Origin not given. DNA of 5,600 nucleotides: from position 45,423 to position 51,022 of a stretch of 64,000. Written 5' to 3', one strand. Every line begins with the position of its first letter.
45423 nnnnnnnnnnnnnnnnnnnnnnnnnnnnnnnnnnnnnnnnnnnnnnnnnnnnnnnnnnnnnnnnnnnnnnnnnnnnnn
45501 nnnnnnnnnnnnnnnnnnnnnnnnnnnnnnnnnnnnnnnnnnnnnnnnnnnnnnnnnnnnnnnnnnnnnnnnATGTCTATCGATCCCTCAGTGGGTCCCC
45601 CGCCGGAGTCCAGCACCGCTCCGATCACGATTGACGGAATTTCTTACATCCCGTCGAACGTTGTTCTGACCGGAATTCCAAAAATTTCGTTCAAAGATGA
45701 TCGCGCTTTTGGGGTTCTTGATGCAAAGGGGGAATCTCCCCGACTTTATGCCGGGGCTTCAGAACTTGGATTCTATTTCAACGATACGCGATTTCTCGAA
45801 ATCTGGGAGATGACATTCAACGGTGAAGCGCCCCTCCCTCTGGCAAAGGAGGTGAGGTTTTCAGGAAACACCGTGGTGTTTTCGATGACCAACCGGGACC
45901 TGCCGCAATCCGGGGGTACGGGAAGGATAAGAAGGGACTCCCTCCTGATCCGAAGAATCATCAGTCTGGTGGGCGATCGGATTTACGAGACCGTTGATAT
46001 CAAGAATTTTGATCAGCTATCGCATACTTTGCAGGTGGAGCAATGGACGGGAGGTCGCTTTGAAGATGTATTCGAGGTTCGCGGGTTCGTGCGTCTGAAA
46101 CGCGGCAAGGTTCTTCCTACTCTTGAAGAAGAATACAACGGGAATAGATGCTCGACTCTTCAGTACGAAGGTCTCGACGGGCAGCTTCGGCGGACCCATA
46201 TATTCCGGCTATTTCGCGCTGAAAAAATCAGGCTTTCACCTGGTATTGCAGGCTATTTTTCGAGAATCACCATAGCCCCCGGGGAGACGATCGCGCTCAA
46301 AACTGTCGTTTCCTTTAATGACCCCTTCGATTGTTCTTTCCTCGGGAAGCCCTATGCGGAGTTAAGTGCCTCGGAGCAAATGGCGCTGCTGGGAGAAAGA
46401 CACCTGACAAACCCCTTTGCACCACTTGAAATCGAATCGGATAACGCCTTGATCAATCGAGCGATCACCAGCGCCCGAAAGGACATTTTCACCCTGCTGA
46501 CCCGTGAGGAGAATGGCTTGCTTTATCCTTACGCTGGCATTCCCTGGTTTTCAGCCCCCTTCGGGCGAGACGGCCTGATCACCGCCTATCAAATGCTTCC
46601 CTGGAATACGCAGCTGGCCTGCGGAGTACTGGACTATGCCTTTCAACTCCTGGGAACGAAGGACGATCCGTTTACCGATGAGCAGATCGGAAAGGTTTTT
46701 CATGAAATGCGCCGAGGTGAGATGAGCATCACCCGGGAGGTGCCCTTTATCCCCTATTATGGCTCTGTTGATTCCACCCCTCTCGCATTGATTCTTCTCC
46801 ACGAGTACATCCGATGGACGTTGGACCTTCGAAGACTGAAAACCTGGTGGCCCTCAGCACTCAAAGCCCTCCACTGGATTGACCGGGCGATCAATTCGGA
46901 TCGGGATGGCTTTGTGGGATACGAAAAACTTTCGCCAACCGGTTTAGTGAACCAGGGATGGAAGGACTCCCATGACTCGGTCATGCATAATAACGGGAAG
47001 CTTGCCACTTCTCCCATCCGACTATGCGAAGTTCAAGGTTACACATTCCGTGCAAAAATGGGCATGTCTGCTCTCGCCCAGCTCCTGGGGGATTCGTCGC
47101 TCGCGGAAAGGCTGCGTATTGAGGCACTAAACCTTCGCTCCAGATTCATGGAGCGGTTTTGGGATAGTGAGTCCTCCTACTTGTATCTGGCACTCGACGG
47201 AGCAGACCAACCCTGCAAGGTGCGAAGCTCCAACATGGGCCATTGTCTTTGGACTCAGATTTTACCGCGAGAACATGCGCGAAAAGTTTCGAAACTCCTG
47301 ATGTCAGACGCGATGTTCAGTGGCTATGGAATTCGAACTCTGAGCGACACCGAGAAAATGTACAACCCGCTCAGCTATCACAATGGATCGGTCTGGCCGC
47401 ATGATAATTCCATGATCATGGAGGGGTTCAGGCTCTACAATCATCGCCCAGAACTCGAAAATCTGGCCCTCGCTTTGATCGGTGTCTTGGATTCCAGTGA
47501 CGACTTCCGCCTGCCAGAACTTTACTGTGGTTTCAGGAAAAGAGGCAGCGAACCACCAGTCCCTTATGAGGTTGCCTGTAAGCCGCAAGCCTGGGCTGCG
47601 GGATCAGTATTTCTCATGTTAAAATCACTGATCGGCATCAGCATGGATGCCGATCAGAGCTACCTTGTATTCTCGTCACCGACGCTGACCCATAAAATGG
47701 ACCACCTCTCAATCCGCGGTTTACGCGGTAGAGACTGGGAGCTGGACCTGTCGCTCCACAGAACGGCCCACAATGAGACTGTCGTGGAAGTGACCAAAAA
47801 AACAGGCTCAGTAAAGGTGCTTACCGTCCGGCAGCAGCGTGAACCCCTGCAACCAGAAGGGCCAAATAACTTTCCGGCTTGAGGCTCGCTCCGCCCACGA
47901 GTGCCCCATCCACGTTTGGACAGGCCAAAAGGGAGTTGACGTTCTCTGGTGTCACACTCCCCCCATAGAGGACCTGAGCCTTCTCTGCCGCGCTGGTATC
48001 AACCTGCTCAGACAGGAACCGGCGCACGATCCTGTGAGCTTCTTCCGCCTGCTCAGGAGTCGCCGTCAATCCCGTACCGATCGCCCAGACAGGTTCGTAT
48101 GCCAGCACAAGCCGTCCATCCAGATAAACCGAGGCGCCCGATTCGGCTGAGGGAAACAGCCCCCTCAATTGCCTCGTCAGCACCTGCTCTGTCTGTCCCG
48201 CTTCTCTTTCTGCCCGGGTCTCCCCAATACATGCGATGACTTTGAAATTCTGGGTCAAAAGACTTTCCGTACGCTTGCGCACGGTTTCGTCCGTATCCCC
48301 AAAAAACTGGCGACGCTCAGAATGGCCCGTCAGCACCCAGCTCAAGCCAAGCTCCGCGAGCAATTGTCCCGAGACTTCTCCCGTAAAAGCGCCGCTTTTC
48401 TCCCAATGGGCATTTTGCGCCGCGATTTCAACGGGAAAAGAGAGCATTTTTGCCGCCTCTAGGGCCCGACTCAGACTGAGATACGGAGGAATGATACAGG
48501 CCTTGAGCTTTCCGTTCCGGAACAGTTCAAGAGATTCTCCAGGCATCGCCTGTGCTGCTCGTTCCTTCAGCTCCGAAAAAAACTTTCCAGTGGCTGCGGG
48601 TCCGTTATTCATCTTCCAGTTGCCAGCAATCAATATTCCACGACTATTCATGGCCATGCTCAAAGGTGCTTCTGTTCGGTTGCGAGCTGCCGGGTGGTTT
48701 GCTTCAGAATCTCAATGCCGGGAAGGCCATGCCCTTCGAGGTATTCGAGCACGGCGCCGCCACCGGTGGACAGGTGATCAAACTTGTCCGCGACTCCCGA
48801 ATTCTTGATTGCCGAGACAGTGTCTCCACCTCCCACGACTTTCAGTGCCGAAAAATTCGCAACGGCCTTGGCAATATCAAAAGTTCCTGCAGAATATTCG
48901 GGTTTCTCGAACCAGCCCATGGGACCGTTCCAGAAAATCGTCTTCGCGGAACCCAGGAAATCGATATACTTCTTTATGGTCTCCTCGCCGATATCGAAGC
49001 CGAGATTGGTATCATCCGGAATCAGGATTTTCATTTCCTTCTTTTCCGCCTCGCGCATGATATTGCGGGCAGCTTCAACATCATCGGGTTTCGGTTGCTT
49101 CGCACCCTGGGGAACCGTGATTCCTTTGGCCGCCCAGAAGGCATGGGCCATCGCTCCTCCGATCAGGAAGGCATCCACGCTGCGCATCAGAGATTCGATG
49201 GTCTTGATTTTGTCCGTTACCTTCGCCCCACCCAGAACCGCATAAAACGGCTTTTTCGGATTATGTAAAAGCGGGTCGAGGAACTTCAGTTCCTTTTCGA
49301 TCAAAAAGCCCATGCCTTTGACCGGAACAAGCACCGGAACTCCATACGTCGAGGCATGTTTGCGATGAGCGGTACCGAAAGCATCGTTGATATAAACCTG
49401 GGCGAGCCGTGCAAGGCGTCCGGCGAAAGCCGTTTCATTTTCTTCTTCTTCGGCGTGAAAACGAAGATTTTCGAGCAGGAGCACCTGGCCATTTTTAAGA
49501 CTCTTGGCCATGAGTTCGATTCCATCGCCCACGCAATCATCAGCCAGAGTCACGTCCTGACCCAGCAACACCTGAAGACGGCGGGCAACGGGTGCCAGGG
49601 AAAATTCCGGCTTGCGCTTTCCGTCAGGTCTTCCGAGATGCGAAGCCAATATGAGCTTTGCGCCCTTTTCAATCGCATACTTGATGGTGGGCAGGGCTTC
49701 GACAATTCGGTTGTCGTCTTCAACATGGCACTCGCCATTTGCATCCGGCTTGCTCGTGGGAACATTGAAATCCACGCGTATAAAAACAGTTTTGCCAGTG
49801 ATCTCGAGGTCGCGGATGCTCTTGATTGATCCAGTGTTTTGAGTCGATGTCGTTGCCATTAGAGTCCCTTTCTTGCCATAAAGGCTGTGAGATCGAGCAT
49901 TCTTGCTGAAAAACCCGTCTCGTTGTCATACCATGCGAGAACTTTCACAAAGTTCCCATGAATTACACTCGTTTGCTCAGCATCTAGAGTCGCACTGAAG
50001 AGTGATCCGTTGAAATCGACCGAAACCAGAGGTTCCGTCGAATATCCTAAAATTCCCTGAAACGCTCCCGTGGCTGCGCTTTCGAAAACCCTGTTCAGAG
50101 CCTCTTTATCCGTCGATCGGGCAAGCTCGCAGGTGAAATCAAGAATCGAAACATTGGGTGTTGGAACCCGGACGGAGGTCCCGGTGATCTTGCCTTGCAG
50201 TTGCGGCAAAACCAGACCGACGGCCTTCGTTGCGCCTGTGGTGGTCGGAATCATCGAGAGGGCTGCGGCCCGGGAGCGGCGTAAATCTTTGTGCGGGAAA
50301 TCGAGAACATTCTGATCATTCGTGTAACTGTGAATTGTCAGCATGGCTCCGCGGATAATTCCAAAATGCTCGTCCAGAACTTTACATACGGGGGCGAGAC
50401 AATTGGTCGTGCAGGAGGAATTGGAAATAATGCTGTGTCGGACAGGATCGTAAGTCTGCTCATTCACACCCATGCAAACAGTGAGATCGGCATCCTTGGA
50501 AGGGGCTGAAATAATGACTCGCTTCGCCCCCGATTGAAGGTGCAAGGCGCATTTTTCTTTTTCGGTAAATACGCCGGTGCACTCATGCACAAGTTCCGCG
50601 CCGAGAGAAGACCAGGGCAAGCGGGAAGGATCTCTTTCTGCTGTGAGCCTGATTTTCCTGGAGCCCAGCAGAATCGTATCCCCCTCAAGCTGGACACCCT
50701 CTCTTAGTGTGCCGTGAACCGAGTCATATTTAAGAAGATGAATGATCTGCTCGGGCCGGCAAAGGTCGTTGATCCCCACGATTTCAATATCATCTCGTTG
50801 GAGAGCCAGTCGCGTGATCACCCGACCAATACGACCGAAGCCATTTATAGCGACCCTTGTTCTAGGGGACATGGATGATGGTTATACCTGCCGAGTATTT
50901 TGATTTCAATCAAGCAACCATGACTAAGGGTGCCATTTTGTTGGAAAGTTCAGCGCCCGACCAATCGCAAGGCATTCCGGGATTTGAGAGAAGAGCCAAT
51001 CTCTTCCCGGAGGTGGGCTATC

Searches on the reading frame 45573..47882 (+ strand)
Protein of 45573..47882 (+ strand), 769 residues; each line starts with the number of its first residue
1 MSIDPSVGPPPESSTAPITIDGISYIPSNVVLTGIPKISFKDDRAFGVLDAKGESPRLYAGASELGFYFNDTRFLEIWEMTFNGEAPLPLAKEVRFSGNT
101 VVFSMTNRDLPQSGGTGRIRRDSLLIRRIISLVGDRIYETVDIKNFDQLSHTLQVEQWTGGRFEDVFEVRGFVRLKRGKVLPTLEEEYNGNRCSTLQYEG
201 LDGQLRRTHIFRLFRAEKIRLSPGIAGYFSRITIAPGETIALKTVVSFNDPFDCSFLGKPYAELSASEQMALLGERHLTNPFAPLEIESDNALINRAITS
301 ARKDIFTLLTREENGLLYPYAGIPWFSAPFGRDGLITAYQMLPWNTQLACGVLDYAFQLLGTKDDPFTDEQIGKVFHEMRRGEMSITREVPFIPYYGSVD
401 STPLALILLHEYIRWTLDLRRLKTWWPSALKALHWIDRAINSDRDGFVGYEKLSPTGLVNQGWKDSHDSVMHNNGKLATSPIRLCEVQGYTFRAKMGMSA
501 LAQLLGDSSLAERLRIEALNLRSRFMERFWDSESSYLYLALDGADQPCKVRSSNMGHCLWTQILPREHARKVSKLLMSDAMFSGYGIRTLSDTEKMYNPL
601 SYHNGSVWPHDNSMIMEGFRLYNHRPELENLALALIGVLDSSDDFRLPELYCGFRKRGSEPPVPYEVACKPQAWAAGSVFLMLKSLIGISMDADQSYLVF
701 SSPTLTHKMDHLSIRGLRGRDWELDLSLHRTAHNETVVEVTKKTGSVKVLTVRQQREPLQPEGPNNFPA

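Call 37: search_protein_families(library=pfam, proteins=[window:45573-47882:+], max_evalue=0.0001)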
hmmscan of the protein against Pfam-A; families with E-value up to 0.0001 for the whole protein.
window:45573-47882:+ (769 aa): 3 families
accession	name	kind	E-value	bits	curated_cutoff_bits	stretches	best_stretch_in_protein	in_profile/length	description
PF14742.11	GDE_N_bis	-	7.8e-31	107.8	22.1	1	41-211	2-164/194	N-terminal domain of (some) glycogen debranching enzymes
PF22422.2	MGH1-like_GH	-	3.3e-17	63.5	27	1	485-632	173-321/356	Mannosylglycerate hydrolase MGH1-like glycoside hydrolase domain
PF06202.20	GDE_C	-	4.4e-08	32.9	21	1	394-678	75-364/367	Amylo-alpha-1,6-glucosidase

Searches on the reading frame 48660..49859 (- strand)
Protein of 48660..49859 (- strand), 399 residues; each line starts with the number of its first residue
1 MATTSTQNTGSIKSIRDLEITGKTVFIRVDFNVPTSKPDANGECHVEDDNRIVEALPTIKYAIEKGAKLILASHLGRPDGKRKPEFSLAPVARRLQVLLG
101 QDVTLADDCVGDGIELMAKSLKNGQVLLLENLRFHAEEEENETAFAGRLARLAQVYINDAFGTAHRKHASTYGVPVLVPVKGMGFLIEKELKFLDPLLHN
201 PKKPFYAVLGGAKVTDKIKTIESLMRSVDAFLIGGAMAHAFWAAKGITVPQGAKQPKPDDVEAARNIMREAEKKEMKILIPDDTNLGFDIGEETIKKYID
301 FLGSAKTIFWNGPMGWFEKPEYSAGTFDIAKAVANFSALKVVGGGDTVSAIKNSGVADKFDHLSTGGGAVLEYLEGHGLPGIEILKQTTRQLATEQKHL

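Call 37: search_protein_families(library=pfam, proteins=[window:48660-49859:-], max_evalue=0.0001)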
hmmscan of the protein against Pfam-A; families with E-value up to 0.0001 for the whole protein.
window:48660-49859:- (399 aa): 1 family
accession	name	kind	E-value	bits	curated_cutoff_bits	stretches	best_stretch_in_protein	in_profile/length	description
PF00162.24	PGK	-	5.4e-133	444.1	27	1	15-377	1-379/379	Phosphoglycerate kinase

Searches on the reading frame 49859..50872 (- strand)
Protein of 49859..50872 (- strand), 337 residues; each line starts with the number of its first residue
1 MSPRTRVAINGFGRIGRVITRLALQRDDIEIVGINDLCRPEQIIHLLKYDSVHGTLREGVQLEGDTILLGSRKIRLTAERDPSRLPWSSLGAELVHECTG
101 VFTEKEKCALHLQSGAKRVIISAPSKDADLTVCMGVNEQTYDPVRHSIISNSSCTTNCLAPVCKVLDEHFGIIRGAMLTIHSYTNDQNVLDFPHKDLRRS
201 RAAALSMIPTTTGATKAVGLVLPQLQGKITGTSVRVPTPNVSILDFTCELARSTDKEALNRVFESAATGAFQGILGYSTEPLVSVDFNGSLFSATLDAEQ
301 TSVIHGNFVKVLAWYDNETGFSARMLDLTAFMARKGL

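Call 51: search_protein_families(library=pfam, proteins=[window:49859-50872:-], max_evalue=0.0001)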
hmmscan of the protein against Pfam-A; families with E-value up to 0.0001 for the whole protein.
window:49859-50872:- (337 aa): 2 families
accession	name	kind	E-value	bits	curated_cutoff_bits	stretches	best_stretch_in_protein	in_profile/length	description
PF02800.25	Gp_dh_C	-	2.5e-60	203.1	24.4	1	159-315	1-158/158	Glyceraldehyde 3-phosphate dehydrogenase, C-terminal domain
PF00044.30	Gp_dh_N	-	1.5e-35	121.9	31.7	1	6-105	2-101/101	Glyceraldehyde 3-phosphate dehydrogenase, NAD binding domain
